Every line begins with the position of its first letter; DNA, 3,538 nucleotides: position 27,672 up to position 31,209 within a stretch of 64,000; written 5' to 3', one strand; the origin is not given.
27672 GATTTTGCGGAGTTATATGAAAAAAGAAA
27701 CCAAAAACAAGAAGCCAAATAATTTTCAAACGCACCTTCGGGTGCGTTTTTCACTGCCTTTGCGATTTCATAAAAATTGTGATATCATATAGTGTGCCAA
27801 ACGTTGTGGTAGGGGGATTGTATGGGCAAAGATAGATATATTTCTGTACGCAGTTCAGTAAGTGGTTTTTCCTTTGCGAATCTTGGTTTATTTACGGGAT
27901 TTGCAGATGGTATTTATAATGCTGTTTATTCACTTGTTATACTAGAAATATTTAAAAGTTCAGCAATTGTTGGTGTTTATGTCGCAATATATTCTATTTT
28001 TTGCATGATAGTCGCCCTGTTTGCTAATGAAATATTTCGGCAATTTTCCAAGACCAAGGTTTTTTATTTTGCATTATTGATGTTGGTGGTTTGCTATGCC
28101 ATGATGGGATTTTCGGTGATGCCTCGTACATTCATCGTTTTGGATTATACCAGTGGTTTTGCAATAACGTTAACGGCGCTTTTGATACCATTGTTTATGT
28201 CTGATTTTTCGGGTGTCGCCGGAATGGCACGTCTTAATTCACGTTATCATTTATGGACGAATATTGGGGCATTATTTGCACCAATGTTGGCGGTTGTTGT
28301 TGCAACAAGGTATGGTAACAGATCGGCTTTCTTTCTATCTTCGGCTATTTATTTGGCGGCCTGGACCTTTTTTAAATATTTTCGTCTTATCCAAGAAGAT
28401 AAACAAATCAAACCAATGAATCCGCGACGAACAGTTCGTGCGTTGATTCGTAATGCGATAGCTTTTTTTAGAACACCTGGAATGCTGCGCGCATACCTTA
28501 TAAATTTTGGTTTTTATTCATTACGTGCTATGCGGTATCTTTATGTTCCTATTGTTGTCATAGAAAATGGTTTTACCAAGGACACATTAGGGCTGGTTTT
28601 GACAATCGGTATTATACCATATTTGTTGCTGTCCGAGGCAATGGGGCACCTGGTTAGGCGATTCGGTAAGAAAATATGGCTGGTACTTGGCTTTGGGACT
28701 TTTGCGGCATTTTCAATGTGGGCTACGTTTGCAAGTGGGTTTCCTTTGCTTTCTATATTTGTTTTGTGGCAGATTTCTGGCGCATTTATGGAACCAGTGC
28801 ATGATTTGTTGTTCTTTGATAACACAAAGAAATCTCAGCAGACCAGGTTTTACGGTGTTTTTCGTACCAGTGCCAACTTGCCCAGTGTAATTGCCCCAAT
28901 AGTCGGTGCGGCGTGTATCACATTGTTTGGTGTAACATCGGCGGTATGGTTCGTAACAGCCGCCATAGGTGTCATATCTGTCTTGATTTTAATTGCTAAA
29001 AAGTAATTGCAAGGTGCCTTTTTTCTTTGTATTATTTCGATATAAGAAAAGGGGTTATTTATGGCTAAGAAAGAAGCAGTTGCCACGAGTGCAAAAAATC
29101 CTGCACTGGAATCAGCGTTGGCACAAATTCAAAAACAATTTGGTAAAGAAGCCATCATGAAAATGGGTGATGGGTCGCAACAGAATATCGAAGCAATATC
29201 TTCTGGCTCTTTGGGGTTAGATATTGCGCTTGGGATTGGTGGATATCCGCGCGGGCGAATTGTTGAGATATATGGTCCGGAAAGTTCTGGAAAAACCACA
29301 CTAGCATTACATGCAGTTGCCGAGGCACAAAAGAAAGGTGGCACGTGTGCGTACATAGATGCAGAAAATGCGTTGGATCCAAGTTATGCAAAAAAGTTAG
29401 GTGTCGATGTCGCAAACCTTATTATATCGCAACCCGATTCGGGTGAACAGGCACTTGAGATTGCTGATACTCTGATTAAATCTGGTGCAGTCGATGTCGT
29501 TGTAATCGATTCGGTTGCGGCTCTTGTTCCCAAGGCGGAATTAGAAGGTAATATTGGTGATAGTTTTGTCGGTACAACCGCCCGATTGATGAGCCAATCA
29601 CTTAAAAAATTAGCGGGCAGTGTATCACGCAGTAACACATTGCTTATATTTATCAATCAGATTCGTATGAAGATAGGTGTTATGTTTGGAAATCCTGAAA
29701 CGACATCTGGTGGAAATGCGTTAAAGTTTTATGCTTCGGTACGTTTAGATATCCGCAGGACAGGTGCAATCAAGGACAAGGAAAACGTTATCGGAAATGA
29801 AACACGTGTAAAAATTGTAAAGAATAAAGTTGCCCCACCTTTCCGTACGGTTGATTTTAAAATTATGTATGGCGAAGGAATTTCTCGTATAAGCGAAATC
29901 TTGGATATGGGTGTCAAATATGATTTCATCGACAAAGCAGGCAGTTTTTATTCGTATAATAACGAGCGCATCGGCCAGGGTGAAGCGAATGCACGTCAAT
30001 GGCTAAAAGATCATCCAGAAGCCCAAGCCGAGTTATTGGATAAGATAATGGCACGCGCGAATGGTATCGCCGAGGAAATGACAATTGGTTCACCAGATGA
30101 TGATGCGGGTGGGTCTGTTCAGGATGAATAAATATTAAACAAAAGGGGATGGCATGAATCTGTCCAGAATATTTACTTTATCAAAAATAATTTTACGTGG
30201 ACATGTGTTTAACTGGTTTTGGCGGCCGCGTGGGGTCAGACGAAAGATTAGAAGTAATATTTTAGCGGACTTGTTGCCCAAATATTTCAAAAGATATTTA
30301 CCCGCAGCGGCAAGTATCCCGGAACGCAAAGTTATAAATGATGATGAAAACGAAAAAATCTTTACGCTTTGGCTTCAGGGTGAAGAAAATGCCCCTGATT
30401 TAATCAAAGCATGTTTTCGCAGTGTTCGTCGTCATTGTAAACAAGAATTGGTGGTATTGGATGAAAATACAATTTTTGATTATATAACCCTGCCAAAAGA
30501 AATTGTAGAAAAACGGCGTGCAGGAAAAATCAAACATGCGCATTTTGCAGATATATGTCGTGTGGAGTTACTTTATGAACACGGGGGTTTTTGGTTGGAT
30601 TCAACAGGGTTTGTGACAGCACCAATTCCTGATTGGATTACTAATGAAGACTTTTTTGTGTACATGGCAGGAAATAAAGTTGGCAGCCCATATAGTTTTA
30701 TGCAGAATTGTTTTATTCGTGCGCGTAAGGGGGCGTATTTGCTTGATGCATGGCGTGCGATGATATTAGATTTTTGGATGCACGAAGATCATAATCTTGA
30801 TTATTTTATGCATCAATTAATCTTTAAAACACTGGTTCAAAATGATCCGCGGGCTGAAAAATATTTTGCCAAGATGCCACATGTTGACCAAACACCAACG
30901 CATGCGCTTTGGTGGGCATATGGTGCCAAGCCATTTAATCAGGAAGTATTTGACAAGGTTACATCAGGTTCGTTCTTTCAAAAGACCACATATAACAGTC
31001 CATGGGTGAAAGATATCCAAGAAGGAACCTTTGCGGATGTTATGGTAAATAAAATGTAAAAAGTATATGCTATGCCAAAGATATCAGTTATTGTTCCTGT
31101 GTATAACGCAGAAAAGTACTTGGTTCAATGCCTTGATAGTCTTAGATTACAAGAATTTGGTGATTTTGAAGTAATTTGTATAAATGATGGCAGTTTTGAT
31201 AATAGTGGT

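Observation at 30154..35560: Six-gene glycosyltransferase island inserted between recA and typA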

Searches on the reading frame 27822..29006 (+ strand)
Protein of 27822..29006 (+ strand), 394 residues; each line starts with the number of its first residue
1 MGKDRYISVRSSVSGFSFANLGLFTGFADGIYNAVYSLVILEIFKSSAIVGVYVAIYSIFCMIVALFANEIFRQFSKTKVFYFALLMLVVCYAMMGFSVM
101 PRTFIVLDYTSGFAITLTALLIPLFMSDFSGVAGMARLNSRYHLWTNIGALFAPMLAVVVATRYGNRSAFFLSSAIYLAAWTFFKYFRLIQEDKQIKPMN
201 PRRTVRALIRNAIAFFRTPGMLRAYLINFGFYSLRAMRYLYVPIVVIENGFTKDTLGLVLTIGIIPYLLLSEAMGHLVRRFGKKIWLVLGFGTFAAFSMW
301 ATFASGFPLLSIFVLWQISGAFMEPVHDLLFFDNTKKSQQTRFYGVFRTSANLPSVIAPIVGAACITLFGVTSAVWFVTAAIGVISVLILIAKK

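Call 3: search_protein_families(library=pfam, proteins=[window:27822-29006:+], max_evalue=0.01)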
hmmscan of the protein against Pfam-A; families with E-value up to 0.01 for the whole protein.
window:27822-29006:+ (394 aa): 3 families
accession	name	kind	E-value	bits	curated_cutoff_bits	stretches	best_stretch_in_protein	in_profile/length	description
PF07690.21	MFS_1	-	1.4e-29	103.5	33.4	2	241-389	15-167/347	Major Facilitator Superfamily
PF00083.30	Sugar_tr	-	5.4e-07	29.3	22.3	1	16-175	14-179/452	Sugar (and other) transporter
PF12832.13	MFS_1_like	-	0.0023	17.5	25.2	0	140-309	128-303/373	MFS_1 like family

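Call 81: search_solved_structures(query=window:27822-29006:+, max_evalue=0.01)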
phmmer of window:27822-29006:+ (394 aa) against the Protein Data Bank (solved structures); distinct sequences matched with E-value up to 0.01: 0.

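Call 82: search_protein_families(library=ncbifam, proteins=[window:27822-29006:+], max_evalue=0.001)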
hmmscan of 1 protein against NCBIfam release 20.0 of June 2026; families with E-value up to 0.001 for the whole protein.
window:27822-29006:+ (394 aa): 4 families
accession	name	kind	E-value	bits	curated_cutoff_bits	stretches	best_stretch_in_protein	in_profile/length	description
TIGR00880.1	2_A_01_02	superfamily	1.8e-10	41.1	131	2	51-189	1-137/141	multidrug resistance protein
TIGR00881.1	2A0104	subfamily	2.6e-08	33.3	407.75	1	227-391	3-168/379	phosphoglycerate transporter protein PgtP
TIGR00879.1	SP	subfamily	2e-07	30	237.8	1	15-180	59-232/510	sugar porter family MFS transporter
NF012174.0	tet_MFS_A_B_C_D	equivalog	3.5e-07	29.4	475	1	47-389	39-381/382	Tet(A)/Tet(B)/Tet(C) family tetracycline efflux MFS transporter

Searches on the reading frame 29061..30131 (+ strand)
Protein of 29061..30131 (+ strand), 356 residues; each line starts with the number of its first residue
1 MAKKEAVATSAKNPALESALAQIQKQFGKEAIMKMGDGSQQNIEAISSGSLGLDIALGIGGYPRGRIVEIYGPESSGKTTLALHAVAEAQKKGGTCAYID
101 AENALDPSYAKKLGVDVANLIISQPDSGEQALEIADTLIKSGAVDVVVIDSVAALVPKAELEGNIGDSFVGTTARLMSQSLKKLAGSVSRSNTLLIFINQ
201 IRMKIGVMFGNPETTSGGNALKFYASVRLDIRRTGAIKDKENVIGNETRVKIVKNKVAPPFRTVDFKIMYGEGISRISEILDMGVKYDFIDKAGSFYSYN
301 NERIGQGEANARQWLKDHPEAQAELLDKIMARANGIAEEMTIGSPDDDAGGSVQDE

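Call 3: search_protein_families(library=pfam, proteins=[window:29061-30131:+], max_evalue=0.01)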
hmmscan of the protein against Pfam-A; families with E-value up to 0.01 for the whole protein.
window:29061-30131:+ (356 aa): 10 families
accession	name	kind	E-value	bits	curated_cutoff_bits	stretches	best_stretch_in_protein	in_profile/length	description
PF00154.27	RecA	-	9.7e-140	464.9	27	1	15-275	2-262/262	recA bacterial DNA recombination protein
PF21096.2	RecA_C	-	5.1e-21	75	27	1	279-332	2-55/57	RecA C-terminal domain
PF06745.19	ATPase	-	2.7e-08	33.9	26.6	1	48-120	3-77/231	KaiC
PF08423.17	Rad51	-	1.3e-07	31.6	22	1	41-234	3-212/244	Rad51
PF01637.24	ATPase_2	-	6.3e-06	26.6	33.2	1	66-160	21-86/225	ATPase domain predominantly from Archaea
PF13481.12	AAA_25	-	4.6e-05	23.6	27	1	62-158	30-158/195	AAA domain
PF13479.12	AAA_24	-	6.6e-05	23.3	27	1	68-156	5-77/195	AAA domain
PF13191.12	AAA_16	-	0.00018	22.5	32.6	1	64-198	23-138/167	AAA ATPase domain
PF02283.22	CobU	-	0.0025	17.8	27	1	70-199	3-123/168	Cobinamide kinase / cobinamide phosphate guanyltransferase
PF00004.35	AAA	-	0.0094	16.8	21.2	0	70-189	3-97/131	ATPase family associated with various cellular activities (AAA)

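Call 8: find_encoding_contigs(protein=window:29061-30131:+, flank=10000, max_places=8)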
Protein window:29061-30131:+ (356 aa): 5 contigs read that carry it; 1 place shown.
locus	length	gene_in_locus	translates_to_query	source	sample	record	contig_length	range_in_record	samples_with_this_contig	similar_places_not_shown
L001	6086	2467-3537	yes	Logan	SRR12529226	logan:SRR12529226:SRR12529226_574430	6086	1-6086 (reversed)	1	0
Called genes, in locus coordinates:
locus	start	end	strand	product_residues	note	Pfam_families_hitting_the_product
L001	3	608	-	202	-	?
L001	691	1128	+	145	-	PF02556:SecB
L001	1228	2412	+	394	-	PF00083:Sugar_tr (weak), PF07690:MFS_1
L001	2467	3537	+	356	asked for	PF00154:RecA_N, PF08423:Rad51 (weak), PF06745:ATPase (weak), PF27531:MT3502_N (weak), PF01637:ATPase_2 (weak), PF21096:RecA_C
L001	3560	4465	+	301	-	PF05704:Caps_synth, PF04488:Gly_transf_sug (faint)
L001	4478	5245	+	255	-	PF00535:Glycos_transf_2, PF10111:Glyco_tranf_2_2, PF13641:Glyco_tranf_2_3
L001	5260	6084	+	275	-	?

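Call 10: find_related_loci(query=window:29061-30131:+, collection=genome_contigs, flank=10000)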
Query window:29061-30131:+ (356 aa) in genome_contigs; peptide patterns used: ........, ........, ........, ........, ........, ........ (x = any residue, [..] = any of these).
600 stretches matched a pattern (row limit reached: there are more); 600 encode a relative of the query (tblastn E <= 1e-3); the best 80 are kept; 80 distinct loci.
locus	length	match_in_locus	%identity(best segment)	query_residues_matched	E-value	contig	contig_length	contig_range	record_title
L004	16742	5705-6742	95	1-343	0e+0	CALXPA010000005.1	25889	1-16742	MAG: uncultured Alphaproteobacteria bacterium isolate BRZ_SB__bin57 genome assembly, contig: BRZ_SB__NODE_2749_length_25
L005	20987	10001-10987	73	12-340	3e-164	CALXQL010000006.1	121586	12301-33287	MAG: uncultured Alphaproteobacteria bacterium isolate E19__bin253 genome assembly, contig: E19__k127_8262660, whole geno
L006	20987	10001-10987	70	12-340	3e-159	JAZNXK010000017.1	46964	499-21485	MAG: Alphaproteobacteria bacterium isolate T1900044779_TS20190245.MAGScoT_cleanbin_000006 SGB_2539_k141_813236, whole ge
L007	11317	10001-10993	67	12-342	1e-158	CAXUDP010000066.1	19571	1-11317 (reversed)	MAG TPA_asm: uncultured Acetobacteraceae bacterium isolate private_T1914_metawrap_bin.3 genome assembly, contig: private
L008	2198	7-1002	70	9-340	2e-170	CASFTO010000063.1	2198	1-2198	uncultured Alphaproteobacteria bacterium isolate SI.A54.metabat-bins.112 genome assembly, contig: SI.A54.metabat-bins.11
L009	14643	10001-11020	66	12-349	2e-158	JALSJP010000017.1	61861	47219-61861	MAG: Micavibrio sp. isolate 354-166_metabat2_scaf2bin.100 354-166_scaffold_340_c1, whole genome shotgun sequence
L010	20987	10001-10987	69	8-336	8e-158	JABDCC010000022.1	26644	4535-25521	MAG: Alphaproteobacteria bacterium isolate BWOrgHeat_Nextera78_MAG7 3300020795.a:Ga0206962_1117, whole genome shotgun se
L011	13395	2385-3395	68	12-348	1e-157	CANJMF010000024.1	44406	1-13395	MAG: Candidatus Marinimicrobia bacterium isolate RH-23may17-595 genome assembly, contig: RH-23may17-C5823, whole genome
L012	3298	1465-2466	67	12-345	2e-164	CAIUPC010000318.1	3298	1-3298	MAG: uncultured Acetobacteraceae bacterium isolate VK_bin-0268 genome assembly, contig: bin-0268:318/922, whole genome s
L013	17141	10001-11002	68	12-343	5e-157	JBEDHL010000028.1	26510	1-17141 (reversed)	MAG: Pseudomonadota bacterium isolate NASQAN2014_193_B_bin.4 scaffold_912446, whole genome shotgun sequence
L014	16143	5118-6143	67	9-349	5e-157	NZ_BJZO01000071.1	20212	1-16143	Pararhodospirillum oryzae strain NBRC 107573 sequence071, whole genome shotgun sequence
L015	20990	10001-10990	68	12-340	5e-157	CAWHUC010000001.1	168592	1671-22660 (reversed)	MAG: uncultured proteobacterium isolate MFD03044.bin.2.6 genome assembly, contig: contig_15133, whole genome shotgun seq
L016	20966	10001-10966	69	12-334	1e-156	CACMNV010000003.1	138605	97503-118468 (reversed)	MAG: uncultured SAR116 cluster alpha proteobacterium isolate AG-891-N20 genome assembly, contig: AG-891-N20_NODE_3, whol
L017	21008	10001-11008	68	12-348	1e-156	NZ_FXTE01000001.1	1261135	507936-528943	Ruegeria faecimaris strain DSM 28009, whole genome shotgun sequence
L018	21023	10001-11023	67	12-351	7e-157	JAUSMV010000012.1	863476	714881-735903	MAG: Parvibaculum sp. isolate E19_maxbin.097_sub E19_k141_590898, whole genome shotgun sequence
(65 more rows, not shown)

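Call 15: search_protein_families(library=pfam, proteins=[L004:8771-9913:+, L004:13549-14007:+, L004:14022-14654:+], max_evalue=0.001)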
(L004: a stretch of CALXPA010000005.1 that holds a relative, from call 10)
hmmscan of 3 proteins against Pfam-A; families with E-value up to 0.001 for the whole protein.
L004:8771-9913:+ (380 aa): 2 families
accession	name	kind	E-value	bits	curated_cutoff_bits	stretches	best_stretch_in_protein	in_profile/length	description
PF00534.26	Glycos_transf_1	-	1.4e-27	96.8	26.4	1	200-359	13-169/172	Glycosyl transferases group 1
PF13692.12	Glyco_trans_1_4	-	5.1e-23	82.4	27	1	203-342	2-139/142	Glycosyl transferases group 1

L004:13549-14007:+ (152 aa): 0 families

L004:14022-14654:+ (210 aa): 0 families

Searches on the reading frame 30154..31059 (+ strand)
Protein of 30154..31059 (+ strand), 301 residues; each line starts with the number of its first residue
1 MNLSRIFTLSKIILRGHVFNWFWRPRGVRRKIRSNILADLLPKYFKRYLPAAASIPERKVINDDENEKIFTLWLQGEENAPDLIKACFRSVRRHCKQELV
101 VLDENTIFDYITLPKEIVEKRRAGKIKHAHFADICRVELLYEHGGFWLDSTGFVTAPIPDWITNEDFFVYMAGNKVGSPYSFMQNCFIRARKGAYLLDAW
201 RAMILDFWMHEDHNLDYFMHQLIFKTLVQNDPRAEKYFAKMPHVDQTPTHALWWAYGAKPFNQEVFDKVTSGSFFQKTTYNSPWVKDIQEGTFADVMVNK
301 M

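Call 3: search_protein_families(library=pfam, proteins=[window:30154-31059:+], max_evalue=0.01)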
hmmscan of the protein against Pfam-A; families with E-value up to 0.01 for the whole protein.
window:30154-31059:+ (301 aa): 2 families
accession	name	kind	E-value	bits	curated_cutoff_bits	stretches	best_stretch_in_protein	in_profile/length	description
PF05704.18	Caps_synth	-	8.9e-62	209.4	24.5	1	31-287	15-269/278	Capsular polysaccharide synthesis protein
PF04488.21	Gly_transf_sug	-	7.4e-06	27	23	1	86-167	6-92/93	Glycosyltransferase sugar-binding region containing DXD motif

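Call 4: search_protein_families(library=ncbifam, proteins=[window:30154-31059:+], max_evalue=0.01)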
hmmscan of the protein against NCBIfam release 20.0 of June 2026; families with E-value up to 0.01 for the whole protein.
window:30154-31059:+ (301 aa): 0 families

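Call 9: find_encoding_contigs(protein=window:30154-31059:+, flank=10000, max_places=8)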
Protein window:30154-31059:+ (301 aa): 7 contigs read that carry it; 3 places shown.
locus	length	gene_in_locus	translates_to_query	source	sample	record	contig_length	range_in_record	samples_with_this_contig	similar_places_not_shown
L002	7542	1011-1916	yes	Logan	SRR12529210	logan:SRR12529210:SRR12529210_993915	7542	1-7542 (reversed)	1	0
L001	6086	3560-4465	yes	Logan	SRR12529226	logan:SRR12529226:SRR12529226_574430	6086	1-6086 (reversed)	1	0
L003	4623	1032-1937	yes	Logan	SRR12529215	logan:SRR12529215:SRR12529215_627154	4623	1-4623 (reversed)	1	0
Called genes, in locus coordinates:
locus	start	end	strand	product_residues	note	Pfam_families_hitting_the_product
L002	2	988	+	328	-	?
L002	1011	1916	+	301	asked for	PF05704:Caps_synth, PF04488:Gly_transf_sug (faint)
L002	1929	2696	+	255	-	PF00535:Glycos_transf_2, PF10111:Glyco_tranf_2_2, PF13641:Glyco_tranf_2_3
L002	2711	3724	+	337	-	PF00535:Glycos_transf_2, PF10111:Glyco_tranf_2_2, PF13641:Glyco_tranf_2_3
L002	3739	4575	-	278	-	-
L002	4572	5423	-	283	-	PF05045:RgpF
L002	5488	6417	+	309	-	PF09612:HtrL_YibB (faint)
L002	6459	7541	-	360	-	?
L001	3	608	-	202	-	?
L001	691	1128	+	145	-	PF02556:SecB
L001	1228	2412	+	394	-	PF00083:Sugar_tr (weak), PF07690:MFS_1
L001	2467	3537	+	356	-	PF00154:RecA_N, PF08423:Rad51 (weak), PF06745:ATPase (weak), PF27531:MT3502_N (weak), PF01637:ATPase_2 (weak), PF21096:RecA_C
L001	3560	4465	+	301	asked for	PF05704:Caps_synth, PF04488:Gly_transf_sug (faint)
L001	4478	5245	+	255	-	PF00535:Glycos_transf_2, PF10111:Glyco_tranf_2_2, PF13641:Glyco_tranf_2_3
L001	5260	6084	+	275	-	?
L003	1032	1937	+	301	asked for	PF05704:Caps_synth, PF04488:Gly_transf_sug (faint)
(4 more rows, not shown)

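Call 21: search_solved_structures(query=window:30154-31059:+, max_evalue=1)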
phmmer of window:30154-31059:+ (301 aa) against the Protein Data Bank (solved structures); distinct sequences matched with E-value up to 1: 1.
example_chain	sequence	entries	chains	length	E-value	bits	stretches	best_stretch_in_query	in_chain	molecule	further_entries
8a22_Ax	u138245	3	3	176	0.87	11.9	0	201-266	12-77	uL30m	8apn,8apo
